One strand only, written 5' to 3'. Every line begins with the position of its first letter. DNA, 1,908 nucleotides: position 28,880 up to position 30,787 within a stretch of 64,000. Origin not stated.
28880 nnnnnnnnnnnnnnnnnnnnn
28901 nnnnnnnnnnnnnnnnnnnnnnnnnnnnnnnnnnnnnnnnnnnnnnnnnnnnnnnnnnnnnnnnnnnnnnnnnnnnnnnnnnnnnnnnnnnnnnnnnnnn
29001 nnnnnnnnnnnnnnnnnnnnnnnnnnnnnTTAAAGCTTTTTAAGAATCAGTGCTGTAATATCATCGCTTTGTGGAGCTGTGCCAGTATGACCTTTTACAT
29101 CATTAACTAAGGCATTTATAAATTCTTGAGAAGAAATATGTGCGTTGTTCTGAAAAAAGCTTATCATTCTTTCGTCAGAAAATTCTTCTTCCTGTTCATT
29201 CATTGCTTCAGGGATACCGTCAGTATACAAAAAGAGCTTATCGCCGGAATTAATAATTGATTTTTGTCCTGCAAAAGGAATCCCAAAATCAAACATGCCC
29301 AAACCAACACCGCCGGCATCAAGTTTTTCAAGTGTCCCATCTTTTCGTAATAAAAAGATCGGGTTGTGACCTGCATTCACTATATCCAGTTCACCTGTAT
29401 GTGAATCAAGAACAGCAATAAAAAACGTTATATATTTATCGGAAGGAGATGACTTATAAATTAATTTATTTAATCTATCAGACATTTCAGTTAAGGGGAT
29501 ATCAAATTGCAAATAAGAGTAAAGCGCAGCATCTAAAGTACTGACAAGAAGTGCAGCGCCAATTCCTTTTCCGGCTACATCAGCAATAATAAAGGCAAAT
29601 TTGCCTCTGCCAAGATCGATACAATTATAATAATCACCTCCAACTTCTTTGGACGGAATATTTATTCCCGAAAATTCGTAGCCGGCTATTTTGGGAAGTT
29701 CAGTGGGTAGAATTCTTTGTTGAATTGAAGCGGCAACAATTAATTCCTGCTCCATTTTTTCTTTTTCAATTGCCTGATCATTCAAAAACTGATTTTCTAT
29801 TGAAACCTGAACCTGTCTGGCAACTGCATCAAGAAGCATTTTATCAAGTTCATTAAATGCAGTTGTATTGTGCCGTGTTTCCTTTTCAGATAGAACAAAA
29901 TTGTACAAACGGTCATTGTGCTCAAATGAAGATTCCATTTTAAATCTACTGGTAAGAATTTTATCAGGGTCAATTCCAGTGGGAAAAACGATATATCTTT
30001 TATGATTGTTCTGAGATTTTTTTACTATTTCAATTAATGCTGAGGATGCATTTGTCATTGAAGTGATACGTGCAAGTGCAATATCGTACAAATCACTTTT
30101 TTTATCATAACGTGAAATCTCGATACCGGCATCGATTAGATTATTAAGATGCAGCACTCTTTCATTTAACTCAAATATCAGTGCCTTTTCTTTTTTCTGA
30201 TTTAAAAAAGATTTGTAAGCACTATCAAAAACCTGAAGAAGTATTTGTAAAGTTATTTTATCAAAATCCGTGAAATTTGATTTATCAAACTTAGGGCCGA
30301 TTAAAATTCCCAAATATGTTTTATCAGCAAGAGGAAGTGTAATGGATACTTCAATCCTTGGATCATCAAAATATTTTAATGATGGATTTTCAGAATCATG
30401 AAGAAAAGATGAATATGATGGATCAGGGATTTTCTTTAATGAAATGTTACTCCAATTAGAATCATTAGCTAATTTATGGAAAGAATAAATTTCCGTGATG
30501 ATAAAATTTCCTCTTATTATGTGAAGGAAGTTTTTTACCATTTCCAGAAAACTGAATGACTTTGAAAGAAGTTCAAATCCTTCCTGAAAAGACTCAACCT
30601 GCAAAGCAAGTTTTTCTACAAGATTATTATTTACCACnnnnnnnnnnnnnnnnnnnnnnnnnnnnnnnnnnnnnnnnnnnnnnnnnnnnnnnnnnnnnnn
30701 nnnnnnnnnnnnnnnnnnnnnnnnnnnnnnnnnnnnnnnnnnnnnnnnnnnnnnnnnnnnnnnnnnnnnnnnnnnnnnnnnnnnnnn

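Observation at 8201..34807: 26.6-kb co-directional partner-switching super-locus: 7 PP2C phosphatases, 2 STAS, 1 RsbW-type kinase, 2 FIST, no sigma factor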

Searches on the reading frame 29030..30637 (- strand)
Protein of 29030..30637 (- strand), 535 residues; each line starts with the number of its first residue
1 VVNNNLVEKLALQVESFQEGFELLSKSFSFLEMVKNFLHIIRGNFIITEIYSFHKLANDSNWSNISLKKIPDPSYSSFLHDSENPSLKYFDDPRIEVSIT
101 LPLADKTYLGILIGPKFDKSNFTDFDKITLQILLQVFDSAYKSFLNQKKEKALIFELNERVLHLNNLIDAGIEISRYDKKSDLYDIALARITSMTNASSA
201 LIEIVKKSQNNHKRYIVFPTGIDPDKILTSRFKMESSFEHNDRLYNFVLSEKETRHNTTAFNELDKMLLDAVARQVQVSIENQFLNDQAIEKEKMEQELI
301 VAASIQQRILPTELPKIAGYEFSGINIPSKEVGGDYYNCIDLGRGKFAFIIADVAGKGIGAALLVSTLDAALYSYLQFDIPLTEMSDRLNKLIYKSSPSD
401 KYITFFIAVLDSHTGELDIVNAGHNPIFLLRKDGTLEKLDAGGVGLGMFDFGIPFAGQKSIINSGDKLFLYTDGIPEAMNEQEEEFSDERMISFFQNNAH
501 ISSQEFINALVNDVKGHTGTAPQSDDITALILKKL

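Call 4: search_protein_families(library=pfam, proteins=[window:29030-30637:-], max_evalue=0.01)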
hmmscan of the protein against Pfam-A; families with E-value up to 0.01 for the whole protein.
window:29030-30637:- (535 aa): 1 family
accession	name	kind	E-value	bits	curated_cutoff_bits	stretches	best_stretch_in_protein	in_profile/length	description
PF07228.17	SpoIIE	-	4.3e-43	147.9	25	1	344-533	2-190/192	Stage II sporulation protein E (SpoIIE)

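Call 33: search_solved_structures(query=window:29030-30637:-, max_evalue=0.01, show_alignments=2)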
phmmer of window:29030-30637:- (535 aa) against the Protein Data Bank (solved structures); distinct sequences matched with E-value up to 0.01: 7.
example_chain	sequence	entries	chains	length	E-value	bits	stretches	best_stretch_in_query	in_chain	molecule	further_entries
3ke6_A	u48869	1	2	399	1e-14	57.3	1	330-480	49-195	Protein Rv1364c/MT1410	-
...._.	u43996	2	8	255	2.9e-09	39.3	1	300-479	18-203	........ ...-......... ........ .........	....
3eq2_A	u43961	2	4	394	5.8e-09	38.3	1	296-479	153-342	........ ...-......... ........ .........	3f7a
5mqh_A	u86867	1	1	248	5.1e-08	35.2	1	332-532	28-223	Serine phosphatase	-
3t91_A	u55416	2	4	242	8.7e-08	34.4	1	332-532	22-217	Stage II sporulation protein E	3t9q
5ucg_A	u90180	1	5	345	2.2e-07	33.1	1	332-532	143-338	Stage II sporulation protein E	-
6k4e_A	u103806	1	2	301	0.0005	22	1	285-531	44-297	Putative serine phosphatase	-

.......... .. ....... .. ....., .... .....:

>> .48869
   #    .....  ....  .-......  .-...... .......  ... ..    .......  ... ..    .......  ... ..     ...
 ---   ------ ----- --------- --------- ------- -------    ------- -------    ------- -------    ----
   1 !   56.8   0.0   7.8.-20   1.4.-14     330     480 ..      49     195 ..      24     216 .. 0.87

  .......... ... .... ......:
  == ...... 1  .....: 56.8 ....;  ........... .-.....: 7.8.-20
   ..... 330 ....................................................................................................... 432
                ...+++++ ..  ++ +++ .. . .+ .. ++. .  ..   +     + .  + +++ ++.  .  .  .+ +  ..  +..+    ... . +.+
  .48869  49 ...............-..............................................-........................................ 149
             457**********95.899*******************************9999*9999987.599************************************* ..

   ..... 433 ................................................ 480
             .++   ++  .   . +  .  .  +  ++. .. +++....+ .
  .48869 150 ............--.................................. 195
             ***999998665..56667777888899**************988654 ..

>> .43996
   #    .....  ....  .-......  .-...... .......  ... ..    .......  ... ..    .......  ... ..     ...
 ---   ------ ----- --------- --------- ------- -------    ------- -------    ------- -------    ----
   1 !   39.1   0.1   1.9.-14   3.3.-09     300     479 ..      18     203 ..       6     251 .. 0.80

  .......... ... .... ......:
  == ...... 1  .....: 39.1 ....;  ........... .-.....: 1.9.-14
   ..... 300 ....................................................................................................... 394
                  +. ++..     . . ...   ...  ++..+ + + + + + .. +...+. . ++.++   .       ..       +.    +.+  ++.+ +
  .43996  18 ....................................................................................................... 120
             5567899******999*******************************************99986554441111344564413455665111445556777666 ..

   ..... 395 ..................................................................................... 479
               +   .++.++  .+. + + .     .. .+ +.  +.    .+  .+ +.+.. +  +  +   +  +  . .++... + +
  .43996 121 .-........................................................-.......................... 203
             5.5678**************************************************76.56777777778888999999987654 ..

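Call 37: find_homologous_proteins(query=window:29030-30637:-, max_evalue=1e-10)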
Query window:29030-30637:- (535 aa): 5190 proteins with E <= 1e-10 among 8000 candidates; the best 120 are listed.
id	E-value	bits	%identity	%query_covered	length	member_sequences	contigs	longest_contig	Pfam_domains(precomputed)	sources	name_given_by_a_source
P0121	0.0e+0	1172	100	100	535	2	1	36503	PF07228.18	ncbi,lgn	-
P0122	0.0e+0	1054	89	100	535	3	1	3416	PF07228.18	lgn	-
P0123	0.0e+0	1052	89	100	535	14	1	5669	PF07228.18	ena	-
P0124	0.0e+0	1048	89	100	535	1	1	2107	PF07228.18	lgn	-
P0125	0.0e+0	1018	86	100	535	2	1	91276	PF07228.18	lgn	-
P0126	0.0e+0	1013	86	100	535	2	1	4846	PF07228.18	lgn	-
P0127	2.4e-294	995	83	100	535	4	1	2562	PF07228.18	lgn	-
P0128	1.4e-277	939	79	99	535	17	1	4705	PF07228.18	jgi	jgi:sigma-B regulation protein RsbU (phosphoserine phosphatase)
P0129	1.1e-275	933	78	100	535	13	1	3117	PF07228.18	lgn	-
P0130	2.1e-273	925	78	100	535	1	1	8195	PF07228.18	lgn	-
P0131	2.7e-273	925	78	100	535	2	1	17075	PF07228.18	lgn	-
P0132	1.6e-270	916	78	100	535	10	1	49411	PF07228.18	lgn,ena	-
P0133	2.2e-270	915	77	100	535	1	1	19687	PF07228.18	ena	-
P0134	2.5e-270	915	77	99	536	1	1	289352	PF07228.18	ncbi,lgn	-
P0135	3.4e-269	912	76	100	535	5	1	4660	PF07228.18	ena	-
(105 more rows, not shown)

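Call 53: predict_structure(alignment_id=A2)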
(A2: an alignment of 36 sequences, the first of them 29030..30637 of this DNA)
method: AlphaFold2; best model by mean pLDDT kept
length: 535 residues; sequences in the alignment: 36
mean_pLDDT: 80.2   pTM: 0.49
mean pLDDT of the five models: 80.2, 73.2, 72.1, 70.3, 69.9
residues with pLDDT >= 90: 88; 70-90: 361; 50-70: 81; < 50: 5
segments of 3 or more residues with pLDDT < 50: 1-4
pLDDT, mean of each block of 10 residues (from residue 1): 46 69 80 88 84 82 79 81 83 86 87 86 78 82 68 58 64 64 85 88 84 85 89 90 91 83 82 82 71 71 72 85 82 79 88 80 82 78 81 75 85 90 82 86 62 69 91 81 84 91 92 86 79 92
secondary structure, 60 per line:
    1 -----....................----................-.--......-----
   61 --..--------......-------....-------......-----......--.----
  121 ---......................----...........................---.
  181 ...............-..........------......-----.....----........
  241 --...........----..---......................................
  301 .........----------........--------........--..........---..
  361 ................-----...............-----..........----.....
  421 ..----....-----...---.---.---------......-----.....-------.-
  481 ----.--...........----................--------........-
elements in order: H6-25 H30-45 E50-55 H73-78 E86-89 E97-102 E108-113 H124-145 H150-176 H180-195 E197-206 E213-218 H224-228 E233-240 E243-253 H263-309 E320-327 E336-343 E346-355 H359-376 H382-396 E402-411 E416-422 E427-430 E436-438 E456-461 E467-471 H488-498 H503-518 E527-534

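Call 56: fold_search(model_id=the predicted structure, library=pdb)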
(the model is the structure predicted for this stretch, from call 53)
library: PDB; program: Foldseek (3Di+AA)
matches with E <= 10: 763; with E <= 0.001: 194
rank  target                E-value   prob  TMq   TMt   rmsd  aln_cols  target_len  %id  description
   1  6k4e_B                3.5e-13  1.00  0.38  0.77   3.8       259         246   20  SiaA-PP2C domain of Pseudomonas aeruginosa (released 2019-06-26)
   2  6k4e_A                1.5e-12  1.00  0.37  0.76   3.7       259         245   20  SiaA-PP2C domain of Pseudomonas aeruginosa (released 2019-06-26)
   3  3eq2_B                2.0e-12  1.00  0.37  0.52   5.4       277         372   23  Structure of Hexagonal Crystal form of Pseudomonas aeruginosa RssB (released 2009-10-20)
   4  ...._B                2.3e-12  1.00  0.37  0.80   3.8       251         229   21  Structure of pseudo-centered cell crystal form of the C-terminal phosphatase domain of P. aeruginosa RssB (released 2009-11-24)
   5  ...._C                5.6e-12  1.00  0.37  0.80   3.7       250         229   22  Structure of pseudo-centered cell crystal form of the C-terminal phosphatase domain of P. aeruginosa RssB (released 2009-11-24)
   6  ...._D                9.8e-12  1.00  0.36  0.78   4.2       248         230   22  Structure of pseudo-centered cell crystal form of the C-terminal phosphatase domain of P. aeruginosa RssB (released 2009-11-24)
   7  3ke6_A                1.2e-11  1.00  0.37  0.54   3.3       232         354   24  The crystal structure of the RsbU and RsbW domains of Rv1364c from Mycobacterium tuberculosis (released 2010-11-10)
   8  3eq2_A                1.2e-11  1.00  0.36  0.51   5.5       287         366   21  Structure of Hexagonal Crystal form of Pseudomonas aeruginosa RssB (released 2009-10-20)
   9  5ucg_B                1.2e-11  1.00  0.36  0.56  31.4       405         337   15  Structure of the PP2C Phosphatase Domain and a Fragment of the Regulatory Domain of the Cell Fate Determinant SpoIIE f (released 2017-05-31)
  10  3f7a_B                1.3e-11  1.00  0.38  0.52   6.7       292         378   22  Structure of Orthorhombic crystal form of Pseudomonas aeruginosa RssB (released 2009-11-24)
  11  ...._F                1.4e-11  1.00  0.36  0.76   4.5       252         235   22  Structure of pseudo-centered cell crystal form of the C-terminal phosphatase domain of P. aeruginosa RssB (released 2009-11-24)
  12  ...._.                1.5e-11  1.00  0.33  0.72   7.6       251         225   22  Structure of the C-terminal phosphatase domain of P. aeruginonsa RssB (released 2009-10-20)
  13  5ucg_A                1.5e-11  1.00  0.36  0.54  31.8       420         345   14  Structure of the PP2C Phosphatase Domain and a Fragment of the Regulatory Domain of the Cell Fate Determinant SpoIIE f (released 2017-05-31)
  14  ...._E                4.3e-11  1.00  0.35  0.74   4.5       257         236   22  Structure of pseudo-centered cell crystal form of the C-terminal phosphatase domain of P. aeruginosa RssB (released 2009-11-24)
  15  3pu9_A                8.0e-11  1.00  0.36  0.78   2.4       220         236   17  Crystal structure of serine/threonine phosphatase Sphaerobacter thermophilus DSM 20745 (released 2010-12-22)
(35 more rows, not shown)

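Call 75: search_protein_families(library=ncbifam, proteins=[window:29030-30637:-], max_evalue=0.01)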
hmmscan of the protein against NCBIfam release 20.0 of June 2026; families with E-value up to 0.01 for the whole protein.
window:29030-30637:- (535 aa): 3 families
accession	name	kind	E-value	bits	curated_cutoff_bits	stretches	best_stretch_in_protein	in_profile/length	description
TIGR02865.1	spore_II_E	equivalog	9.2e-15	53.8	490.8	1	330-533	564-762/764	stage II sporulation protein E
NF045505.1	RR_RssB_Pseudo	equivalog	5.9e-08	32.2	700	1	298-478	155-341/394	two-component system response regulator RssB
NF038263.1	prot_phos_SiaA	equivalog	2.2e-06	26.5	700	1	291-531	407-654/658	biofilm regulation protein phosphatase SiaA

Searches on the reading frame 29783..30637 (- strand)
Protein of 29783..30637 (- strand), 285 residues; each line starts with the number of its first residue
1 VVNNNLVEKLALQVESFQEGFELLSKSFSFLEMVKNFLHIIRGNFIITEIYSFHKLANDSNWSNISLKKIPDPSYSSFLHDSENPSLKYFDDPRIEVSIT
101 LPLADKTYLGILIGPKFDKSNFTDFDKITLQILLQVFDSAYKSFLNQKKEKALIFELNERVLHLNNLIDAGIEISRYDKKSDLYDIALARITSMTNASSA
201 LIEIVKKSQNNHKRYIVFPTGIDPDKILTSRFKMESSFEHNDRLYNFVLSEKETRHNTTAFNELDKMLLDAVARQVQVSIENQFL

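Call 66: predict_structure(alignment_id=A3)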
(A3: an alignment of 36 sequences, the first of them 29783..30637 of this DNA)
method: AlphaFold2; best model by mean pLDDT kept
length: 285 residues; sequences in the alignment: 36
mean_pLDDT: 85.7   pTM: 0.63
mean pLDDT of the five models: 85.7, 83.8, 81.9, 81.2, 80.2
residues with pLDDT >= 90: 104; 70-90: 169; 50-70: 7; < 50: 5
segments of 3 or more residues with pLDDT < 50: 1-3
pLDDT, mean of each block of 10 residues (from residue 1): 61 82 91 93 88 86 82 82 87 89 91 89 89 93 89 83 81 75 87 91 84 86 89 91 91 86 90 86 56
secondary structure, 60 per line:
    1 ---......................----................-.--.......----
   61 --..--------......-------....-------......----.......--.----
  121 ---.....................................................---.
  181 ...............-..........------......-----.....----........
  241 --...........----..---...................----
elements in order: H4-25 H30-45 E50-56 H73-78 E86-89 E97-102 E107-113 H124-176 H180-195 E197-206 E213-218 H224-228 E233-240 E243-253 H263-281

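Call 69: fold_search(model_id=the predicted structure, library=pdb)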
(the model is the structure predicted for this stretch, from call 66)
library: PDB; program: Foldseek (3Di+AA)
matches with E <= 10: 1109; with E <= 0.001: 106
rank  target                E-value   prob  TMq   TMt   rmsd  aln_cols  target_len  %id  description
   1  3lfv_B                7.7e-08  1.00  0.42  0.34   9.5       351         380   14  crystal structure of unliganded PDE5A GAF domain (released 2010-09-22)
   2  3mf0_A                8.6e-08  1.00  0.43  0.35   9.5       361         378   12  Crystal structure of PDE5A GAF domain (89-518) (released 2010-09-22)
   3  3lfv_A                9.1e-08  1.00  0.44  0.35  10.6       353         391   13  crystal structure of unliganded PDE5A GAF domain (released 2010-09-22)
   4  8w26                  2.1e-07  1.00  0.38  0.31  10.9       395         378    8  X-ray crystal structure of the GAF-PHY domains of SyB-Cph1 (released 2024-05-22)
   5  3mf0_B                2.9e-07  1.00  0.44  0.37  10.0       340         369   13  Crystal structure of PDE5A GAF domain (89-518) (released 2010-09-22)
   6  3ibj_A                1.4e-06  1.00  0.35  0.19  13.1       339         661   11  X-ray structure of PDE2A (released 2009-10-27)
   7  4bwi_A                2.1e-06  1.00  0.40  0.32  12.0       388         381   10  Structure of the phytochrome Cph2 from Synechocystis sp. PCC6803 (released 2013-10-30)
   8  4bwi_B                3.2e-06  1.00  0.39  0.33  12.5       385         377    9  Structure of the phytochrome Cph2 from Synechocystis sp. PCC6803 (released 2013-10-30)
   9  3ibj_B                4.5e-06  1.00  0.30  0.18  12.2       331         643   12  X-ray structure of PDE2A (released 2009-10-27)
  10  5lly_A                5.1e-06  1.00  0.40  0.27  12.9       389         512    8  Photosensory Module of Bacteriophytochrome linked Diguanylyl Cyclase from Idiomarina species A28L (released 2017-03-15)
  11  8u63_A                5.4e-06  1.00  0.37  0.26  10.1       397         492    8  Cryo-EM structure of PsBphP in Pfr state, Dimer of Dimers PSM only (released 2024-08-21)
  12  5lly_C                1.5e-05  1.00  0.34  0.23  13.4       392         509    9  Photosensory Module of Bacteriophytochrome linked Diguanylyl Cyclase from Idiomarina species A28L (released 2017-03-15)
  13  9cxi_A                1.6e-05  1.00  0.34  0.17  12.8       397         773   10  Structure of PDE6C in complex with the rod inhibitory p gamma subunit in the absence of added cGMP (released 2024-12-18)
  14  1mc0                  1.6e-05  1.00  0.30  0.27  16.9       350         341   12  Regulatory Segment of Mouse 3',5'-Cyclic Nucleotide Phosphodiesterase 2A, Containing the GAF A and GAF B Domains (released 2002-10-02)
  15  8u65_B                1.9e-05  1.00  0.33  0.23  11.8       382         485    8  Cryo-EM structure of PsBphP in Pfr state, splayed PSM only (released 2024-08-21)
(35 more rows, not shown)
